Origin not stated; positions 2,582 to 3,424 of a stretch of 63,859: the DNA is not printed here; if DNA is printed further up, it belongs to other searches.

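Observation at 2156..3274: Panacea (DUF4065) antitoxin-like gene overlapping an unknown 180-aa partner: candidate PanA-PanT toxin-antitoxin pair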

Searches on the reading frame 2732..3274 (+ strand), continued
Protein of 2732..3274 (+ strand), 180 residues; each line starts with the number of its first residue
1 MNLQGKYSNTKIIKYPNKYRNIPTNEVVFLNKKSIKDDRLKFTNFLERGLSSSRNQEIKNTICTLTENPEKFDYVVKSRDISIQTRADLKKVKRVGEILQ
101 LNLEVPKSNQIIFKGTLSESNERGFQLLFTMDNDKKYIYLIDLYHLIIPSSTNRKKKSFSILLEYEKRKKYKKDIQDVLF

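Call 43: fold_search(model_id=the predicted structure, library=pdb)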
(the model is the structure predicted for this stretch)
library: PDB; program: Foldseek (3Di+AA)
matches with E <= 10: 291; with E <= 0.001: 0
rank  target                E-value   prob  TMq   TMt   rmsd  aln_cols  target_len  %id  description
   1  8phj_Y                3.9e-01  0.11  0.19  0.11  13.4       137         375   18  cA4-bound Cami1 in complex with 70S ribosome (released 2023-12-13)
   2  7xbj_A                3.9e-01  0.09  0.14  0.09  11.2        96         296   11  Txp40, an insecticidal toxin protein from Xenorhabdus nematophila (released 2023-03-29)
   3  8dte                  4.4e-01  0.11  0.19  0.20  11.0       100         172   15  Crystal Structure of a toluene tolerance periplasmic transport protein from Neisseria gonorrhoeae (released 2022-08-10)
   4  2ml6_MODEL_1_A        6.2e-01  0.08  0.16  0.18   8.7        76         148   14  NMR structure of protein ZP_02069618.1 from Bacteroides uniformis ATCC 8492 (released 2014-03-12)
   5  8yxv_E                7.9e-01  0.11  0.14  0.27  10.6        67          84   15  Toxin-antitoxin complex from Streptococcus pneumoniae (released 2025-04-09)
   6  4kl8_L                7.9e-01  0.08  0.15  0.07  13.7        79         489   14  High-resolution structure of anaerobically purified Dm. baculatum [NiFeSe]-hydrogenase after crystallization under air (released 2013-07-10)
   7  6xrw_C                8.9e-01  0.12  0.19  0.33  13.5       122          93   11  Chromosomal ParDE TA system from P. aeruginosa (released 2021-07-28)
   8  4kn9_L                8.9e-01  0.08  0.15  0.07  13.7        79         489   14  High-resolution structure of H2-activated anaerobically purified Dm. baculatum [NiFeSe]-hydrogenase after crystallizat (released 2013-07-10)
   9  6sp0                  9.5e-01  0.08  0.21  0.19  14.8       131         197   13  Structure of Esco2 acetyltransferase in complex with CoA (released 2020-07-01)
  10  6l8e_E                9.5e-01  0.06  0.13  0.24  12.8       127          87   12  Crystal structure of heterohexameric YoeB-YefM complex bound to 26bp-DNA (released 2020-09-02)
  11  4cry_B                1.0e+00  0.10  0.21  0.27  11.2       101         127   12  Direct visualisation of strain-induced protein post-translational modification (released 2015-03-25)
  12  9lew_B                1.0e+00  0.09  0.16  0.29  13.4       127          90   11  The crystal structure of DinJ-YafQ complex from Vibrio cholerae (released 2025-07-30)
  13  2ozg                  1.0e+00  0.08  0.19  0.11  11.8       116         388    7  Crystal structure of GCN5-related N-acetyltransferase (YP_325469.1) from Anabaena variabilis ATCC 29413 at 2.00 A resolu (released 2007-03-13)
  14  3frm_C                1.0e+00  0.03  0.16  0.12  21.3       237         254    8  The crystal structure of a functionally unknown conserved protein from Staphylococcus epidermidis ATCC 12228. (released 2009-01-27)
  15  2k5t_MODEL_1_A        1.1e+00  0.14  0.21  0.28   6.6        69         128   10  Solution NMR Structure of Putative N-Acetyl Transferase YhhK from E. coli Bound to Coenzyme A: Northeast Struc (released 2008-07-22)
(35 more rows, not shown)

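Call 49: list_cluster_members(proteins=[P0009, P0019, P0033, P0035, P0039, P0040, P0041, P0042, P0043, P0044])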
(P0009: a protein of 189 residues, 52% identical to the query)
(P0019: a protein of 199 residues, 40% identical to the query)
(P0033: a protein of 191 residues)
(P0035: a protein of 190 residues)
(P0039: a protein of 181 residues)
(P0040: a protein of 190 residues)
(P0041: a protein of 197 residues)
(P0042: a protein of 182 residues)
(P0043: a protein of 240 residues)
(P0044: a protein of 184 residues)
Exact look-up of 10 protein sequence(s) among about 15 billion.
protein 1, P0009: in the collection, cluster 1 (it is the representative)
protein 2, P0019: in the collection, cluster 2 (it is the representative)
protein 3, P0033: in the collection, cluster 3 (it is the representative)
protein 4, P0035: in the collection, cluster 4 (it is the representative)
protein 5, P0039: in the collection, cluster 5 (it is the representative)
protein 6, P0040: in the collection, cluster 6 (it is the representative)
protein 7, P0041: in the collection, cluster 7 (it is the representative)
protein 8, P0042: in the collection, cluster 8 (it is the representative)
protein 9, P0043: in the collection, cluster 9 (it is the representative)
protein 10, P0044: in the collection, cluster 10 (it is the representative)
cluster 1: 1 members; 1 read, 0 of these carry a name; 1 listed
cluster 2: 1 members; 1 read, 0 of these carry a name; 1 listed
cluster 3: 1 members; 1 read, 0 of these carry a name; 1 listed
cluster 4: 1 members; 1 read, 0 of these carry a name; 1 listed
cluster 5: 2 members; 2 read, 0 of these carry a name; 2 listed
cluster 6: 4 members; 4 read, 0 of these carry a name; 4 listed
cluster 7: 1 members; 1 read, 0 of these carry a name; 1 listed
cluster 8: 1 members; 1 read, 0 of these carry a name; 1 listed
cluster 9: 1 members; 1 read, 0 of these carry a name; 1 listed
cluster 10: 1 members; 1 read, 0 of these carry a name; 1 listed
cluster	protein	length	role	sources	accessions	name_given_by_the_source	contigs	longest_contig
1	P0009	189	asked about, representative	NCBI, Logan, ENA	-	-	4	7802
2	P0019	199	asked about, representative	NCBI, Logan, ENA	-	-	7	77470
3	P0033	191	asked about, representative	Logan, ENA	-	-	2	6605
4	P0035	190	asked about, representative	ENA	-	-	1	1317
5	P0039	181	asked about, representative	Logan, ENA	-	-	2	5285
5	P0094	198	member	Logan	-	-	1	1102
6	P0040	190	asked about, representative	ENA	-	-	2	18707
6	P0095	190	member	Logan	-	-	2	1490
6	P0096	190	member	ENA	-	-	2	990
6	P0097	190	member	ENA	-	-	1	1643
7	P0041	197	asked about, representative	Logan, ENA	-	-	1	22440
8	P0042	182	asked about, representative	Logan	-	-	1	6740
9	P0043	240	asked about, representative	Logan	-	-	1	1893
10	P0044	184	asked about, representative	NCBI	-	-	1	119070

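Call 57: find_encoding_contigs(protein=P0044, flank=4000, max_places=2)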
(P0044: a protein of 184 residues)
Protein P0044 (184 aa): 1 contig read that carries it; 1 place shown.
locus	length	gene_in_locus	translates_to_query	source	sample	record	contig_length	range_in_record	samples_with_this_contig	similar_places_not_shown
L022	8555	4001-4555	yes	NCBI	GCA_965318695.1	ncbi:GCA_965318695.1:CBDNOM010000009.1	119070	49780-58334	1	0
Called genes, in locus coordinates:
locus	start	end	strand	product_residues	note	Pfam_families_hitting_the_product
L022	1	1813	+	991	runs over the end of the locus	-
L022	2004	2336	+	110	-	PF04237:YjbR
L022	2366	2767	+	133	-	-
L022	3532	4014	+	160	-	PF13274:SocA_Panacea (weak)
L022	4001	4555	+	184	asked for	-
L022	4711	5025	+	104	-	-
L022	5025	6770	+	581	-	PF12161:HsdM_N, PF02384:N6_Mtase, PF07669:Eco57I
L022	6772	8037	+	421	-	PF01420:Methylase_S (weak)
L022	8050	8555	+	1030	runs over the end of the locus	PF04313:HSDR_N, PF00270:DEAD (weak), PF04851:ResIII, PF18766:SWI2_SNF2, PF22679:T1R_D3-like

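Call 58: find_encoding_contigs(protein=P0041, flank=4000, max_places=2)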
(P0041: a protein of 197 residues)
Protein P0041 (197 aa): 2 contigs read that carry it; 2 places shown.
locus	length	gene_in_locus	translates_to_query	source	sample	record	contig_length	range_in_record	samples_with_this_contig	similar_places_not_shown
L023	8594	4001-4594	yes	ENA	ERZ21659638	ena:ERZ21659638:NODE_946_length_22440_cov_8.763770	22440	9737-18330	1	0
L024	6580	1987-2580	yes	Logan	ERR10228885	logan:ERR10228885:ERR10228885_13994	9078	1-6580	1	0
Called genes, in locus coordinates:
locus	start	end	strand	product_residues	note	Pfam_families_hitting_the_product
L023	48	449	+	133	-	PF13338:AbiEi_4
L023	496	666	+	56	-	-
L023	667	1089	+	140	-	PF00690:Cation_ATPase_N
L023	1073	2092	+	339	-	PF00122:E1-E2_ATPase, PF13246:Cation_ATPase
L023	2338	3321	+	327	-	PF00702:Hydrolase (weak), PF00689:Cation_ATPase_C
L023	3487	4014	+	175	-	PF13274:SocA_Panacea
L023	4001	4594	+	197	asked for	-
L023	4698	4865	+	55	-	-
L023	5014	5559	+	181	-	PF10110:GPDPase_memb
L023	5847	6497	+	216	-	PF03009:GDPD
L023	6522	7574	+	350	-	PF01515:PTA_PTB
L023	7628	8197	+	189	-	PF02525:Flavodoxin_2, PF03358:FMN_red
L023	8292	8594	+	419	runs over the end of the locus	-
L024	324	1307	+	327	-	PF00702:Hydrolase (weak), PF00689:Cation_ATPase_C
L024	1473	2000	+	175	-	PF13274:SocA_Panacea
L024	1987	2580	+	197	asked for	-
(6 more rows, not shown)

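Call 59: find_encoding_contigs(protein=P0058, flank=3000, max_places=2)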
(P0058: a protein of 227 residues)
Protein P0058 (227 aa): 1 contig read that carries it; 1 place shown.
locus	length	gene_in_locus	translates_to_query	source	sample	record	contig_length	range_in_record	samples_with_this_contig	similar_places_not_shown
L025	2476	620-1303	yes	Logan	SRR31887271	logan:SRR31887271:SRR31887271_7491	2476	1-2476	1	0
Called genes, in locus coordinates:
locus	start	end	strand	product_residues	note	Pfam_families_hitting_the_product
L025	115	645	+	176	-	PF13274:SocA_Panacea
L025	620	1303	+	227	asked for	-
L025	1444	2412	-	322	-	PF00126:HTH_1, PF03466:LysR_substrate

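Call 60: find_encoding_contigs(protein=P0077, flank=3000, max_places=2)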
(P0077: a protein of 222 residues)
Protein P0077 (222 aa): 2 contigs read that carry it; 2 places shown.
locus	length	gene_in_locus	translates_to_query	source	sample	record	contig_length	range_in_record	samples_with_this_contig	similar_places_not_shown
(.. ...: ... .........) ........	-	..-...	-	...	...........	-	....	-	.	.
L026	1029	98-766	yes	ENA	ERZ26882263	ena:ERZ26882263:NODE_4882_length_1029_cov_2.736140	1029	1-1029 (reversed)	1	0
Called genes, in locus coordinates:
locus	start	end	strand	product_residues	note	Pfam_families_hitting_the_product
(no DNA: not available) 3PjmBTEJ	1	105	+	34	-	?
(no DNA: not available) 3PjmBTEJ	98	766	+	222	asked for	-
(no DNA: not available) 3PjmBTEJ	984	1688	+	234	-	PF00436:SSB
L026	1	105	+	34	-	?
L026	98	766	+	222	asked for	-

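Call 61: find_encoding_contigs(protein=P0069, flank=3000, max_places=2)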
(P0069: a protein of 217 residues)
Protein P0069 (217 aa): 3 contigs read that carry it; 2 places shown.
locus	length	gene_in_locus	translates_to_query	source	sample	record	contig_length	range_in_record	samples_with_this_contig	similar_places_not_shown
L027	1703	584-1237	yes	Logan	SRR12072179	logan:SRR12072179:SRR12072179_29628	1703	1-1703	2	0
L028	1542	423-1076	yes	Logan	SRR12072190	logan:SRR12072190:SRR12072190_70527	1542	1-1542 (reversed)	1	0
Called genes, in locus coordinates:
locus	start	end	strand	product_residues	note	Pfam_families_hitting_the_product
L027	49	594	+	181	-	PF13274:SocA_Panacea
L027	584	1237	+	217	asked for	-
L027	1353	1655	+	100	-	-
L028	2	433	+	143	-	?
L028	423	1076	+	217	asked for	-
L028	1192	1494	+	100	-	-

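Call 73: find_related_loci(query=A4, collection=genome_contigs, flank=2500)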
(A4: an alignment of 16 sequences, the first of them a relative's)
Query A4 (185 aa) in genome_contigs; peptide patterns used: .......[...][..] (x = any residue, [..] = any of these).
56 stretches matched a pattern; 16 encode a relative of the query (tblastn E <= 1e-3); 16 distinct loci.
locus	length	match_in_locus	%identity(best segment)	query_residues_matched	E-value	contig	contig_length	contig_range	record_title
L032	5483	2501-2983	34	18-176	2e-21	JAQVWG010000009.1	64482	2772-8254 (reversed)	MAG: Clostridia bacterium isolate STF1_98 NODE_797_length_64482_cov_18.412726_Sandtown_F1, whole genome shotgun sequence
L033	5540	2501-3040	35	3-184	3e-18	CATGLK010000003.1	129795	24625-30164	MAG: uncultured Clostridia bacterium isolate extra-SRR5580763.149_1677796988 genome assembly, contig: NODE_186_length_12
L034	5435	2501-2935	34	16-157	3e-18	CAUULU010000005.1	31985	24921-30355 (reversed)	MAG TPA_asm: uncultured Eubacteriales bacterium isolate SRR13061492_bin.13_MetaWRAP_v1.3_MAG genome assembly, contig: ER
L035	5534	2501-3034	34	6-176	4e-18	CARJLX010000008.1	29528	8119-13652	MAG TPA_asm: uncultured Eubacteriales bacterium isolate MGBC129253 genome assembly, contig: MGBC129253.8, whole genome s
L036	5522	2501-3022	30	1-173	9e-14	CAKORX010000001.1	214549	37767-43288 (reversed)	MAG: uncultured Bacilli bacterium isolate REFINED_METABAT215_TOP10_CONTIGS_1500_ASSEMBLY_K77_MERGED__Hadza_MoBio_hadza-A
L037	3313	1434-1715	37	75-170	3e-9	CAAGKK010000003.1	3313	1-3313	MAG TPA_asm: Clostridia bacterium, isolate HGM13634, WGS project CAAGKK010000000 data, contig: SRS476302_106_k119_14609,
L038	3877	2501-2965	29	12-162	4e-9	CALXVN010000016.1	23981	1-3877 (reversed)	MAG: uncultured Clostridia bacterium isolate BRZ_PC__bin16 genome assembly, contig: BRZ_PC__NODE_3125_length_23981_cov_6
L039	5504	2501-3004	26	15-176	6e-9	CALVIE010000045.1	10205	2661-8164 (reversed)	MAG: uncultured Bacilli bacterium isolate BRZ_BF__bin111 genome assembly, contig: BRZ_BF__NODE_9866_length_10205_cov_10.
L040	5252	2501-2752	33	88-172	1e-8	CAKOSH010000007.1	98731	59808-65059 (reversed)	MAG: uncultured Bacilli bacterium isolate REFINED_METABAT215_TOP10_CONTIGS_1500_ASSEMBLY_K77_MERGED__Hadza_MoBio_C-REDO_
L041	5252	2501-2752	34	87-170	5e-8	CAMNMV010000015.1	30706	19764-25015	MAG: uncultured Clostridium sp. isolate SRR873597_bin.111_metaWRAP_v1.3_MAG genome assembly, contig: NODE.2978_length_30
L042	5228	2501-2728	35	87-161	4e-7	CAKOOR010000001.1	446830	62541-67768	MAG: uncultured Bacilli bacterium isolate REFINED_METABAT215_TOP10_CONTIGS_1500_ASSEMBLY_K77_MERGED__Hadza_PheChl_Fiber-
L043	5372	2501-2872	33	33-144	7e-7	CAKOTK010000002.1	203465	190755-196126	MAG: uncultured Clostridia bacterium isolate REFINED_METABAT215_TOP10_CONTIGS_1500_ASSEMBLY_K77_MERGED__Hadza_PheChl_Fib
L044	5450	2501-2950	27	33-181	2e-6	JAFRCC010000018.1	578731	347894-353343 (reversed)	MAG: Clostridia bacterium isolate RGIG2360 Goat_Ileum-2__c122024, whole genome shotgun sequence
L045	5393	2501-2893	26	24-144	6e-6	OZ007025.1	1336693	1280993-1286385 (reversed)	MAG: uncultured Bacilli bacterium isolate metabat2_pooled_hifiasm.89 MAG genome assembly, chromosome: 1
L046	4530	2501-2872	30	33-144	1e-5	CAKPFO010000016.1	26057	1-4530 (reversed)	MAG: uncultured Clostridia bacterium isolate REFINED_METABAT215_TOP10_CONTIGS_1500_ASSEMBLY_K77_MERGED__Hadza_MoBio_hadz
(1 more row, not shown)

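Call 83: list_cluster_members(proteins=[P0045, P0047, P0049, P0051, P0053, P0055, P0057, P0059, P0062, P0064])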
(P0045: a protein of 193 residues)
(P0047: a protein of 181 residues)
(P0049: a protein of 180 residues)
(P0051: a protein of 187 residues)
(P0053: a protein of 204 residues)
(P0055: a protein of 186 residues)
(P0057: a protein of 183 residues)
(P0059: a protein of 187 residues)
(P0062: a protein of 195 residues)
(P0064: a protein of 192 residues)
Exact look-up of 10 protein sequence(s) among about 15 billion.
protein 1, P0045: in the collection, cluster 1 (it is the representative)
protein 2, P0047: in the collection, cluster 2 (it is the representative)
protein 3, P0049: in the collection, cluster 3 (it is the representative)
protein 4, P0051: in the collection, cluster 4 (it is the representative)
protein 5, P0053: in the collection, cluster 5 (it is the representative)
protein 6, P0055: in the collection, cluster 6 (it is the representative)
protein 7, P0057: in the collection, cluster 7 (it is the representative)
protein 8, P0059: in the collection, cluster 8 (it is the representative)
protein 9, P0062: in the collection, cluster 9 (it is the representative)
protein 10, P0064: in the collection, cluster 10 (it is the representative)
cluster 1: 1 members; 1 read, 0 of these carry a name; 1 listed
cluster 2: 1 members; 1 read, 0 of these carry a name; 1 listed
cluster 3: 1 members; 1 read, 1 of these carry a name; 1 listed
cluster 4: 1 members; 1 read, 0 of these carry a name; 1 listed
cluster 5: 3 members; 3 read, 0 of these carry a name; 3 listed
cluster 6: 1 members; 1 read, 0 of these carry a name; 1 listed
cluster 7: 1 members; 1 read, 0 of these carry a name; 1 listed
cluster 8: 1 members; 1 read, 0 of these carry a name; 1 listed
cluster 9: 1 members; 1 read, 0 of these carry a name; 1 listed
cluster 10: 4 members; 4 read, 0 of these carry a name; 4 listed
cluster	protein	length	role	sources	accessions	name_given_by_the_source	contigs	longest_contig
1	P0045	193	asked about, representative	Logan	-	-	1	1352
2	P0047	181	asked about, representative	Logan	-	-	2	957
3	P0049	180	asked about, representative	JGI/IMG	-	hypothetical protein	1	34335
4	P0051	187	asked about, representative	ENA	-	-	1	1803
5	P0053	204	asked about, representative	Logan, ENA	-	-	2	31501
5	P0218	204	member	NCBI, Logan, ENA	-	-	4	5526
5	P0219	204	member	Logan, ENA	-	-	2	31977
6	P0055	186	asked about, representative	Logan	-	-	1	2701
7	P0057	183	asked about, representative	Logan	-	-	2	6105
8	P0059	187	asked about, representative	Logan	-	-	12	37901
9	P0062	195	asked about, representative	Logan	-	-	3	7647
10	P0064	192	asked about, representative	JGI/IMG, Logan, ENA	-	-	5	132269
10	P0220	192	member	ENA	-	-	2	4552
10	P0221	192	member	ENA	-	-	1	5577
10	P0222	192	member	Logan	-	-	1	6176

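Call 84: list_cluster_members(proteins=[P0066, P0068, P0070, P0073, P0075, P0079, P0081, P0085, P0087, P0091])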
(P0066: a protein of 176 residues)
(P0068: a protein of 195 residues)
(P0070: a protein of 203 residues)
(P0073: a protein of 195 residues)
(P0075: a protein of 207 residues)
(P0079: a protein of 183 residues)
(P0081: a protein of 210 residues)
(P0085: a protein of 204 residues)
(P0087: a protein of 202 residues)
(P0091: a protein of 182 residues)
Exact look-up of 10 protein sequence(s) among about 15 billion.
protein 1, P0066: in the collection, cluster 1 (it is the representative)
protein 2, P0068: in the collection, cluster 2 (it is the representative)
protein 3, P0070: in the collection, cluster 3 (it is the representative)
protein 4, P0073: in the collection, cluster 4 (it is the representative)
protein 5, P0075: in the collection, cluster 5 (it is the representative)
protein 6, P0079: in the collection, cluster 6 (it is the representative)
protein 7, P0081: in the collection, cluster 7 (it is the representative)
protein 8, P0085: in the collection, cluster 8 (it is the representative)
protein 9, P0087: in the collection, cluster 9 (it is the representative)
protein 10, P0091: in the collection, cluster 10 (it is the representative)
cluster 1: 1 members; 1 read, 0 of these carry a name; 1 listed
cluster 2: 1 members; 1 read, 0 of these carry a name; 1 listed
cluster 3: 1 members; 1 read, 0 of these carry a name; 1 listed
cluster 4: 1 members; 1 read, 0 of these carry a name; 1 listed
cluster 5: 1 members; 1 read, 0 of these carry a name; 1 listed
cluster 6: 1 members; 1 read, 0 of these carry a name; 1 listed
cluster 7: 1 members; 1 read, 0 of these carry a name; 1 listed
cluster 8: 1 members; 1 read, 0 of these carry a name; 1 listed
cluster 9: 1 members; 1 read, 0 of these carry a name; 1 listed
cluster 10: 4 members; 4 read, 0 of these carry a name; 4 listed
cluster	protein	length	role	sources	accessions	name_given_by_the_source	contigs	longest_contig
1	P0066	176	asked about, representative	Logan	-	-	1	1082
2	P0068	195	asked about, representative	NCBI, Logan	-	-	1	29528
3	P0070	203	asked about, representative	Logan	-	-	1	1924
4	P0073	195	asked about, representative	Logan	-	-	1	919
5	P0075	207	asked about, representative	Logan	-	-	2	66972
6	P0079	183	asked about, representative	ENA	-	-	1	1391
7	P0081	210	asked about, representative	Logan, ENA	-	-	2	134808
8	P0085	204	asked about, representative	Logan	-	-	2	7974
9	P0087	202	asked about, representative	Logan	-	-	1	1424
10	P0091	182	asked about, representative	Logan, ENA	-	-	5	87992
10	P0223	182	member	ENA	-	-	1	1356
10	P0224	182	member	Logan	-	-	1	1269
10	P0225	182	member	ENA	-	-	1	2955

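Call 85: search_dna_similar(query=window:2732-3271:+, collection=phages, mode=protein, max_evalue=0.01)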
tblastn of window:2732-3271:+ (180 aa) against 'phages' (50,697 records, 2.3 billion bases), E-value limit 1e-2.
No match.

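Call 86: search_dna_similar(query=window:2732-3271:+, collection=plasmids, mode=protein, max_evalue=0.01)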
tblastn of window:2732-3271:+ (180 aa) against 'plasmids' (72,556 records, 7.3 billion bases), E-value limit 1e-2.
No match.
